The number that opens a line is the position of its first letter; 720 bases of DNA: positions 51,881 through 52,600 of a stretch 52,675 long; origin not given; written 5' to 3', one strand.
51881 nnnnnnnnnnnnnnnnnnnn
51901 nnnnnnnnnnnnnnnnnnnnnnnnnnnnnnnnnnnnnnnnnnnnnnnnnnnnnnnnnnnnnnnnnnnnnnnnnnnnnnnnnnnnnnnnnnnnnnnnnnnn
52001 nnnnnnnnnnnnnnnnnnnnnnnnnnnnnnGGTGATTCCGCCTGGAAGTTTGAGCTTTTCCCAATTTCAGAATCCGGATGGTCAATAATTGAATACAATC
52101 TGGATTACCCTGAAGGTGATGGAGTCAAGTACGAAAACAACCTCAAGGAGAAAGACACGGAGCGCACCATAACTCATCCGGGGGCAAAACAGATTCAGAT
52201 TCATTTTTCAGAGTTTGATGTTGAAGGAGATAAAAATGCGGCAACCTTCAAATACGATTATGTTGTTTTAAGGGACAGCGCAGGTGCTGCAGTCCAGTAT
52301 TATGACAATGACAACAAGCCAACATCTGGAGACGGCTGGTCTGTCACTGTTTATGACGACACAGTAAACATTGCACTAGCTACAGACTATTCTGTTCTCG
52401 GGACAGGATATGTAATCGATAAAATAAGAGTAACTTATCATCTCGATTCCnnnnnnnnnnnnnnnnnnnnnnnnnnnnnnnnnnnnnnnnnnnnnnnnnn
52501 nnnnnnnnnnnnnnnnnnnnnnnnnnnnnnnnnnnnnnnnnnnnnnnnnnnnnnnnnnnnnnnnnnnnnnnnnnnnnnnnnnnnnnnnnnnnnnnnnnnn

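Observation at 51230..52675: Second PilY1-like ORF, missing from the ORF track, has a CUB-like module inserted into its VWA domain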

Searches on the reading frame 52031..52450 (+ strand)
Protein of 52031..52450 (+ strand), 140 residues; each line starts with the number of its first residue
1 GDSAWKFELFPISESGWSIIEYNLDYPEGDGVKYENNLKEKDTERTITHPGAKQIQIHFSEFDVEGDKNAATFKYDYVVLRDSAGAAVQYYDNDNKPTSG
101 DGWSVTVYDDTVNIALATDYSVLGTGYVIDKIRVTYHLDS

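Call 31: search_solved_structures(query=A4, max_evalue=1, show_alignments=2)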
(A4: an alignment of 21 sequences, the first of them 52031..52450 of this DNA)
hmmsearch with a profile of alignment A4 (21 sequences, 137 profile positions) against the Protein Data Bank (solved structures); distinct sequences matched with E-value up to 1: 47.
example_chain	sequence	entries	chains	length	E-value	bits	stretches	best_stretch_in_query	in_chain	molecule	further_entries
3kq4_B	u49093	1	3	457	1.5e-40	141.8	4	24-128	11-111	Cubilin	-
4aqb_A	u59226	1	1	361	5e-21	78.5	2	17-122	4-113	MANNAN-BINDING LECTIN SERINE PROTEASE 1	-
3dem_A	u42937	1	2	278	5.1e-21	78.5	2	17-123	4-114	Complement factor MASP-3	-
1nt0_A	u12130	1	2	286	6.5e-21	78.1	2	20-121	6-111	mannose-binding protein associated serine protease-2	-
5ckn_A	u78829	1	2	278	1e-20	77.5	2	20-121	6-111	Mannan-binding lectin serine peptidase 2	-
5cis_A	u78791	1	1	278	1e-20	77.5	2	20-121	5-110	Mannan-binding lectin serine peptidase 2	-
2qqk_A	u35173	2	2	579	1.1e-20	77.4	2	25-123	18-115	Neuropilin-2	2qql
7m22_N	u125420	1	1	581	1.1e-20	77.4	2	25-123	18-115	Neuropilin-2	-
8ivw_A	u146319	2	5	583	1.1e-20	77.4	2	25-123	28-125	Neuropilin-2 | aNRP2-14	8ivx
5ckm_A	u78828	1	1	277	1.2e-20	77.3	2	20-121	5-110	Mannan-binding lectin serine peptidase 2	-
5ckq_A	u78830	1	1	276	2.8e-20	76.1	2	17-122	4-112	Mannan-binding lectin serine protease 1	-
7t4s_F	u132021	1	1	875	3.7e-20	75.7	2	25-123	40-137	Neuropilin-2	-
7m0r_E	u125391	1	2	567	1.4e-18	70.6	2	25-123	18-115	Neuropilin-1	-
6fzv_D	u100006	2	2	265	1.4e-18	70.5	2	25-121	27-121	Procollagen C-endopeptidase enhancer 1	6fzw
4gz9_A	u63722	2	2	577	1.5e-18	70.5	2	25-123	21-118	Neuropilin-1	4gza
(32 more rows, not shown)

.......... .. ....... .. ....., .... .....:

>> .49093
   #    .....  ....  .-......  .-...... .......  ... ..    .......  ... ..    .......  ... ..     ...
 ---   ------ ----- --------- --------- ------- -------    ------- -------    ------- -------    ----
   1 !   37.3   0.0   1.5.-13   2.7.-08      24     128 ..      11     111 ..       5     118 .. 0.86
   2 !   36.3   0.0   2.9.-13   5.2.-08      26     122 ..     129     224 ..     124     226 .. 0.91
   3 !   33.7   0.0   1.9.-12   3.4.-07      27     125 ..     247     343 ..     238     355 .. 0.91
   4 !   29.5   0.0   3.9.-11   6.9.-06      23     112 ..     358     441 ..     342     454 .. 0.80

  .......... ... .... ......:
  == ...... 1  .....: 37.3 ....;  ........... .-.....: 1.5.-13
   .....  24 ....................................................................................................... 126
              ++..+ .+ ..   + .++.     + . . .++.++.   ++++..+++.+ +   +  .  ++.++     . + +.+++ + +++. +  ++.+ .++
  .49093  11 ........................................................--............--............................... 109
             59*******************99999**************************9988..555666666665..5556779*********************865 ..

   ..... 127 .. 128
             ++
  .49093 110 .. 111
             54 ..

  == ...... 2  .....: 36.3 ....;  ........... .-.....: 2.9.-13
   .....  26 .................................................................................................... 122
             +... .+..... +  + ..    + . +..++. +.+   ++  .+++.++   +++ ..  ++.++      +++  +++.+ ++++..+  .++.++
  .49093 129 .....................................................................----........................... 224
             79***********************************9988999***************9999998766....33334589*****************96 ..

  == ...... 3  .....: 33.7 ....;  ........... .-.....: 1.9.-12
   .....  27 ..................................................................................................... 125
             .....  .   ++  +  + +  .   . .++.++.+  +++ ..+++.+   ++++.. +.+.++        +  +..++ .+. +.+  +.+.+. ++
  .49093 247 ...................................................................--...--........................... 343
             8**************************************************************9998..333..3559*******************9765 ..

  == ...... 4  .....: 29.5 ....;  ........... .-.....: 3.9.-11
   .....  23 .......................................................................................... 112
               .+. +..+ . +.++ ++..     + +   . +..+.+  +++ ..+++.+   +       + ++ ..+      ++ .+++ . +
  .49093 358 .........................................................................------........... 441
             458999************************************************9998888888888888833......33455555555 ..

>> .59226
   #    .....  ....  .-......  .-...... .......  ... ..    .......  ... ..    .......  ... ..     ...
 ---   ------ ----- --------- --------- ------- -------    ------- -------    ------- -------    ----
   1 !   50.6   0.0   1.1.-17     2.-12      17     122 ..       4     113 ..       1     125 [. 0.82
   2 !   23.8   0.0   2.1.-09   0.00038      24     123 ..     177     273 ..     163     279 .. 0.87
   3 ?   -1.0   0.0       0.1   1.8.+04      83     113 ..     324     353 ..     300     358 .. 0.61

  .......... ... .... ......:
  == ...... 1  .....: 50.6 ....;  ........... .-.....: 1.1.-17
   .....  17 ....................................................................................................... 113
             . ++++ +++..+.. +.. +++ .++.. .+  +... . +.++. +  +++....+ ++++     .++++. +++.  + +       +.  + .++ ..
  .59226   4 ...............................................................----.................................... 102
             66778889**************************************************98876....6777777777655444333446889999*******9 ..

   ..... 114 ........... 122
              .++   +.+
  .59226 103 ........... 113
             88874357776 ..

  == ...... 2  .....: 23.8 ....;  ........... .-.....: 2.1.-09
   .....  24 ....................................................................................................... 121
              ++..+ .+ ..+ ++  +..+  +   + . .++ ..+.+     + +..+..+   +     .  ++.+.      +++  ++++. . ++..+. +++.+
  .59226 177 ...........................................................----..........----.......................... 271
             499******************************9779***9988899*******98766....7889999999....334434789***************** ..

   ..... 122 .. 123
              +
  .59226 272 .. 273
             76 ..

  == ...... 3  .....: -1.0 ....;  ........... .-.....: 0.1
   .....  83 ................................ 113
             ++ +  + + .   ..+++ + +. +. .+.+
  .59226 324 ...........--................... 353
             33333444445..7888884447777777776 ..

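Call 34: search_solved_structures(query=A5, max_evalue=1, show_alignments=2)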
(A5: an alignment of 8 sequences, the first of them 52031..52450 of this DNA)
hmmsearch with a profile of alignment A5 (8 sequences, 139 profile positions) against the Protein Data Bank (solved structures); distinct sequences matched with E-value up to 1: 5.
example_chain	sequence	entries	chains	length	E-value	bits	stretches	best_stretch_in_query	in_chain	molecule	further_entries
4rdb_A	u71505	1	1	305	0.094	16.1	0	58-130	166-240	Immunoreactive 32 kDa antigen PG49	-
5dhm_C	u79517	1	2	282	0.21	15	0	58-130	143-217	Immunoreactive 32 kDa antigen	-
2gig_A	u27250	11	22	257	0.75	13.2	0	30-79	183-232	Type II restriction enzyme HincII | Type-2 restriction enzyme HindII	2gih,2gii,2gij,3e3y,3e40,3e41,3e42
1kc6_A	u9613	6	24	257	0.93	12.8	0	30-79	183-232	TYPE II RESTRICTION ENZYME HINCII | Hinc II endonuclease | Type II restriction enzyme HindII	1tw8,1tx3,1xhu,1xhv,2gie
2aud_A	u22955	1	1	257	0.93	12.8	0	30-79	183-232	Type II restriction enzyme HincII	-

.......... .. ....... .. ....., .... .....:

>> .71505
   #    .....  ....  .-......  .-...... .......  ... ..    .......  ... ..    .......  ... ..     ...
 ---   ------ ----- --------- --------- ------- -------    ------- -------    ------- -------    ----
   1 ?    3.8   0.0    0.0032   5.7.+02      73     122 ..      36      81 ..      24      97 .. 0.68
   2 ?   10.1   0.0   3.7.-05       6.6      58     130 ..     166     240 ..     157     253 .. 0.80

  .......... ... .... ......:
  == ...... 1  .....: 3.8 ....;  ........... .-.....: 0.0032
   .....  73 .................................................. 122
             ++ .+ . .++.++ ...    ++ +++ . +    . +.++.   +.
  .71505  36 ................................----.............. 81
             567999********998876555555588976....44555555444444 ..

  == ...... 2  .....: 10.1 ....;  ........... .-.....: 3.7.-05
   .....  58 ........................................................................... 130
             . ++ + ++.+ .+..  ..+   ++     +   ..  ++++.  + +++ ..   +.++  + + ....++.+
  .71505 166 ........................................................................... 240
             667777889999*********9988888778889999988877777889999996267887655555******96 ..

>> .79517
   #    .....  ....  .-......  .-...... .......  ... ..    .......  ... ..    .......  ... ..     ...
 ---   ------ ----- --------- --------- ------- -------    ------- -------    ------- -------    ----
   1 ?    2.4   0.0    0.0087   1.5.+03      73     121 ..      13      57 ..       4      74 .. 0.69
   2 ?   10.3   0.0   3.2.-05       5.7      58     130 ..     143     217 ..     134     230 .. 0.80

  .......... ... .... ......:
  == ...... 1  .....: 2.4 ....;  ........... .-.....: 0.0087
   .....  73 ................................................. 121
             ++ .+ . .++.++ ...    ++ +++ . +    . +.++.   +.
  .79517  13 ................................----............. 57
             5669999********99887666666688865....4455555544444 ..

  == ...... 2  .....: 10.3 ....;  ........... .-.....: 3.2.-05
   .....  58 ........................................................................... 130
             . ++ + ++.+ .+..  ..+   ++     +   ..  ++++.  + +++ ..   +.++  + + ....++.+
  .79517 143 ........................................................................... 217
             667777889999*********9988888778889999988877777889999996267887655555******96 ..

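Call 39: predict_structure(alignment_id=A4)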
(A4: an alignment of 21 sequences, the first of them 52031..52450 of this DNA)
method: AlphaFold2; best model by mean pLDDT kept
length: 140 residues; sequences in the alignment: 21
mean_pLDDT: 88.4   pTM: 0.81
mean pLDDT of the five models: 88.4, 87.4, 85.0, 83.6, 82.8
residues with pLDDT >= 90: 104; 70-90: 19; 50-70: 8; < 50: 9
segments of 3 or more residues with pLDDT < 50: 8-11
pLDDT, mean of each block of 10 residues (from residue 1): 49 71 90 93 96 95 93 94 97 92 95 97 93 83
secondary structure, 60 per line:
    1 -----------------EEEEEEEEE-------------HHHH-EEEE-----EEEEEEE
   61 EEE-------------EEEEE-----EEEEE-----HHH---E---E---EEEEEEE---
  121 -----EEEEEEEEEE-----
elements in order: E18-26 H40-43 E45-48 E54-63 E77-81 E87-91 E111-117 E126-135

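Call 43: fold_search(model_id=the predicted structure, library=pdb)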
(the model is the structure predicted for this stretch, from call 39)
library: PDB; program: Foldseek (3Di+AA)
matches with E <= 10: 1334; with E <= 0.001: 17
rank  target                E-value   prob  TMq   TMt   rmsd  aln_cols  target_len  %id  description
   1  1szb_A                5.9e-05  1.00  0.55  0.47   6.2       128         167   20  Crystal structure of the human MBL-associated protein 19 (MAp19) (released 2004-06-22)
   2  5fws                  1.4e-04  1.00  0.56  0.29   4.1       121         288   20  Wnt modulator Kremen crystal form I at 1.90A (released 2016-07-20)
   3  1szb_B                1.4e-04  1.00  0.49  0.42   5.2       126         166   19  Crystal structure of the human MBL-associated protein 19 (MAp19) (released 2004-06-22)
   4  5fwt                  1.8e-04  1.00  0.57  0.29   3.7       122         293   19  Wnt modulator Kremen crystal form I at 2.10A (released 2016-07-20)
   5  4gz9_A                3.0e-04  1.00  0.61  0.17   2.9       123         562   22  Mouse Neuropilin-1, extracellular domains 1-4 (a1a2b1b2) (released 2012-10-17)
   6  6f1d                  3.3e-04  1.00  0.49  0.58   5.4       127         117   20  CUB2 domain of C1r (released 2018-01-17)
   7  2qqm_A                3.5e-04  1.00  0.56  0.20   4.6       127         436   20  Crystal Structure of the a2b1b2 Domains from Human Neuropilin-1 (released 2007-11-20)
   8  5fwv                  4.4e-04  1.00  0.55  0.28   3.9       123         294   19  Wnt modulator Kremen crystal form III at 3.2A (released 2016-07-20)
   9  3pob_A                4.6e-04  1.00  0.56  0.68   4.0       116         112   18  Crystal structure of MASP-1 CUB2 domain in complex with the collagen-like domain of MBL (released 2011-08-24)
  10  7m22_N                5.5e-04  1.00  0.56  0.21   4.5       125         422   23  Cryo-EM structure of the HCMV pentamer bound by human neuropilin 2 (released 2021-08-11)
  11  6fzw_D                5.5e-04  1.00  0.54  0.42   4.4       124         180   18  Crystal structure of the metalloproteinase enhancer PCPE-1 bound to the procollagen C propeptide trimer (long) (released 2018-07-11)
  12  2wno                  6.5e-04  1.00  0.53  0.61   4.2       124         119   19  X-ray Structure of CUB_C domain from TSG-6 (released 2010-09-01)
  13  6f1h_C                6.9e-04  1.00  0.47  0.26   5.1       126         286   17  C1rC1s complex (released 2018-01-17)
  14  9en2_A                7.7e-04  1.00  0.62  0.38   2.5       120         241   18  Crystal structure of the metalloproteinase enhancer PCPE-1 complexed with nanobodies VHH-H4 and VHH-I5 (released 2024-07-03)
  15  6f1c_D                7.7e-04  1.00  0.57  0.31   3.6       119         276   16  C1rC1s complex (released 2018-01-17)
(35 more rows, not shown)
